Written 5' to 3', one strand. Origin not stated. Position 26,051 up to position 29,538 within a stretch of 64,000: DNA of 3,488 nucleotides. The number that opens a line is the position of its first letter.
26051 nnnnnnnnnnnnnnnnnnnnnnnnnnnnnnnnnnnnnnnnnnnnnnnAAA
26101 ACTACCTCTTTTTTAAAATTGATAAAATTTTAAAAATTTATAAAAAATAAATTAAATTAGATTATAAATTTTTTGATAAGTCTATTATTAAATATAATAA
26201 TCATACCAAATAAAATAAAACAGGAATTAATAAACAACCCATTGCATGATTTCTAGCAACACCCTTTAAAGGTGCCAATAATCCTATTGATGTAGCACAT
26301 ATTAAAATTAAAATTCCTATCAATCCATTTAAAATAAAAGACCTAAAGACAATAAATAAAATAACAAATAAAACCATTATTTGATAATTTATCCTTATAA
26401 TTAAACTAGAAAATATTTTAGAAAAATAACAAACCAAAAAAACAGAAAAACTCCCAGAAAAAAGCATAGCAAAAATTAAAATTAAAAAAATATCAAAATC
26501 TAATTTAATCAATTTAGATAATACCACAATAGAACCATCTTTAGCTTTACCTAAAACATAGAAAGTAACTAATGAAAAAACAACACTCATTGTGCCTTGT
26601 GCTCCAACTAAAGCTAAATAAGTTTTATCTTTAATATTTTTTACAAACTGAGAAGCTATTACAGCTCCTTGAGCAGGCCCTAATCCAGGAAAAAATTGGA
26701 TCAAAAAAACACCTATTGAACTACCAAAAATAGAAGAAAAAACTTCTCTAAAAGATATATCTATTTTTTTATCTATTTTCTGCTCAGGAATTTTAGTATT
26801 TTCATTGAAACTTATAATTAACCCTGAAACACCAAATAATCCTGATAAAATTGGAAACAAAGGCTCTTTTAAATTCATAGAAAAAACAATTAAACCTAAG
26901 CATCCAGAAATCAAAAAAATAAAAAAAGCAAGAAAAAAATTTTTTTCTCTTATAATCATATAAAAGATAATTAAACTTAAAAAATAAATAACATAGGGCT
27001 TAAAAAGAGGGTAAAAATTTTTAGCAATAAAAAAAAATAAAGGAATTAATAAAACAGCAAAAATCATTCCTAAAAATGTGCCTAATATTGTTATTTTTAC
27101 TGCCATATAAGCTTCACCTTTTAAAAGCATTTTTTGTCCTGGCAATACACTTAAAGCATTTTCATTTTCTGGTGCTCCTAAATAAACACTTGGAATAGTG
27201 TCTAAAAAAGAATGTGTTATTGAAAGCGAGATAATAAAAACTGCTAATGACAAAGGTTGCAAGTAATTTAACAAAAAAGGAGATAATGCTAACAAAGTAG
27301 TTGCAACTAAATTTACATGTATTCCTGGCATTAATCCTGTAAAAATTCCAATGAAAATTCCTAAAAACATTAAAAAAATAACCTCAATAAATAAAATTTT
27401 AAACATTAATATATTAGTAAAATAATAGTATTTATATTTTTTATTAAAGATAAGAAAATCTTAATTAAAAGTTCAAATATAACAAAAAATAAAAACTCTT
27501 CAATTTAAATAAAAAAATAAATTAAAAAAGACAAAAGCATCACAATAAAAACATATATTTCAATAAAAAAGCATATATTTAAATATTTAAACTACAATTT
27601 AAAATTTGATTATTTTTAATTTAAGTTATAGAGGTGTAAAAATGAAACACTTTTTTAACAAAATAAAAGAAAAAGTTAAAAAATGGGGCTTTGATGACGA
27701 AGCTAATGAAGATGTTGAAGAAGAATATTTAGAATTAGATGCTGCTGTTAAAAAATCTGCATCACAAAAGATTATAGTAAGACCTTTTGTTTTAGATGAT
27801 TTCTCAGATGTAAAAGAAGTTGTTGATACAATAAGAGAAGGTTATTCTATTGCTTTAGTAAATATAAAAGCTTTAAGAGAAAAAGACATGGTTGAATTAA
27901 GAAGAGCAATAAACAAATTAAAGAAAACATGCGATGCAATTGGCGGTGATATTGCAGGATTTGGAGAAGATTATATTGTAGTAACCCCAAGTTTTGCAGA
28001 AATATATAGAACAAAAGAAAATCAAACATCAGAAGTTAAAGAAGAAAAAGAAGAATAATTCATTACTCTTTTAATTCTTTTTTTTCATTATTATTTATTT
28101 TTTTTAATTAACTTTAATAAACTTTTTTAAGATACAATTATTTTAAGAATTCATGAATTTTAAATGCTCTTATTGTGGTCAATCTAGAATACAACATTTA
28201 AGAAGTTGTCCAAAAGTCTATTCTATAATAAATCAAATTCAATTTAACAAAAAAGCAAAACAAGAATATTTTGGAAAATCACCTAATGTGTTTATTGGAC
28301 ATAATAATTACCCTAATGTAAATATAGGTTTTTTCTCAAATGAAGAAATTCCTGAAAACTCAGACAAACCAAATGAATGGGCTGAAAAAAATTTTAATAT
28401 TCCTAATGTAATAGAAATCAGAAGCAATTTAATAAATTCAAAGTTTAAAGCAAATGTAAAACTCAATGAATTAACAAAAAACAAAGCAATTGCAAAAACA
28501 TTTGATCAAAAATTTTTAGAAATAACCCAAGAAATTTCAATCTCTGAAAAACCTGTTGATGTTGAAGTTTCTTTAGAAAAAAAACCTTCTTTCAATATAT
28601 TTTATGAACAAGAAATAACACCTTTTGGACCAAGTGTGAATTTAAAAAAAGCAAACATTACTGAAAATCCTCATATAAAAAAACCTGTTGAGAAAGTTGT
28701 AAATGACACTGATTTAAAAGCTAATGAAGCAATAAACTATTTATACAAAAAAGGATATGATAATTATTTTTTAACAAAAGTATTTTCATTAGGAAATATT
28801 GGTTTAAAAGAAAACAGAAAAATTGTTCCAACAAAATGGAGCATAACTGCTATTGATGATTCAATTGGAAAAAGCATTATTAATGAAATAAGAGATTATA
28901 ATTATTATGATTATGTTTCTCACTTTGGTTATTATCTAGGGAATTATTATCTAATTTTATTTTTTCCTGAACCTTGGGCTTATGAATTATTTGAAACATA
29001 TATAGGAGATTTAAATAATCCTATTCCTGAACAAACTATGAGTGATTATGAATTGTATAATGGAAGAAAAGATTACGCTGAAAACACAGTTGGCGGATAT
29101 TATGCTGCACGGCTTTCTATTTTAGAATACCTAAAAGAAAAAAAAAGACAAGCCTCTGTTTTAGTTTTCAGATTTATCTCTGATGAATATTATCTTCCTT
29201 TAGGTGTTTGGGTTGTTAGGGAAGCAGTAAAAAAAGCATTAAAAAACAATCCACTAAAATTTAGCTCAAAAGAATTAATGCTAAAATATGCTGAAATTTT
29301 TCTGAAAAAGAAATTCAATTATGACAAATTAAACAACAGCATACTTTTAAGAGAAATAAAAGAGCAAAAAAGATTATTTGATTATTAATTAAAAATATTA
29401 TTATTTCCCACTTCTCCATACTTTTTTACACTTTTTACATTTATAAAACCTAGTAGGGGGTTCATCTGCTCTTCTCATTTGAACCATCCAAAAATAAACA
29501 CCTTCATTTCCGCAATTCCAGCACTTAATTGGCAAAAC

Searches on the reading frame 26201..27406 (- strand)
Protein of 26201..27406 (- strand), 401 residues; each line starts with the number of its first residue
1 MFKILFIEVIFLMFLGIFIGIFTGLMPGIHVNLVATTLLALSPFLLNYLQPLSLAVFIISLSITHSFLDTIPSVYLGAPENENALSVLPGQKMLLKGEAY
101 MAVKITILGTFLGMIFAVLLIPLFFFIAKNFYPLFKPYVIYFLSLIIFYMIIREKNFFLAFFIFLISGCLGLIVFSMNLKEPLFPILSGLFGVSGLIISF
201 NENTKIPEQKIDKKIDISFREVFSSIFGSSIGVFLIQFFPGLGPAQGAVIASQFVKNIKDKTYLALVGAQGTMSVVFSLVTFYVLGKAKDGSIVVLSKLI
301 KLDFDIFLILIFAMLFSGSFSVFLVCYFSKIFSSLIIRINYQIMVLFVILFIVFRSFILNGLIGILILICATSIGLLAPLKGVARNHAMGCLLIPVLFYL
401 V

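Call 25: search_protein_families(library=pfam, proteins=[window:26201-27406:-], max_evalue=0.001)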
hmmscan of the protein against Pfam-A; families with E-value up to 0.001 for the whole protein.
window:26201-27406:- (401 aa): 1 family
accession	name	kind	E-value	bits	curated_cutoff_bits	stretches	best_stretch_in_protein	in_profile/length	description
PF01970.21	TctA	-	1.4e-55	189.1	28.9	1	10-389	1-422/423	Tripartite tricarboxylate transporter TctA family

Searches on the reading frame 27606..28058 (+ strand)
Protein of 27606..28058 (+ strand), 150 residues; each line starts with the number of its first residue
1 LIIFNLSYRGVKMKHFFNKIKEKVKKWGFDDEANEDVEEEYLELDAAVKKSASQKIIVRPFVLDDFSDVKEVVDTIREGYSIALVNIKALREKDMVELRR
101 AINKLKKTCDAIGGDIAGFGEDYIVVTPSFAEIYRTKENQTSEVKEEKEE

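Call 25: search_protein_families(library=pfam, proteins=[window:27606-28058:+], max_evalue=0.001)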
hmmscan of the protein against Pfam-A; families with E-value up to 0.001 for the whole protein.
window:27606-28058:+ (150 aa): 1 family
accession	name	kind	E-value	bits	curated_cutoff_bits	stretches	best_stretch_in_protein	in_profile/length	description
PF04472.17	SepF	-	2.5e-11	44.1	27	1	61-133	4-72/72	Cell division protein SepF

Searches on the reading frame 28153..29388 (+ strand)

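Call 25: search_protein_families(library=pfam, proteins=[window:28153-29388:+], max_evalue=0.001)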
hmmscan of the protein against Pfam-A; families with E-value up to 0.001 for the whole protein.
window:28153-29388:+ (411 aa): 2 families
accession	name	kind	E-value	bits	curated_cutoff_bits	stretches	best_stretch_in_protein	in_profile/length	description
PF04894.17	Nre_N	-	3.1e-74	250.6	25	1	16-283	4-263/270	Archaeal Nre, N-terminal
PF04895.17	Nre_C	-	6.4e-32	110.2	27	1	300-411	1-110/110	Archaeal Nre, C-terminal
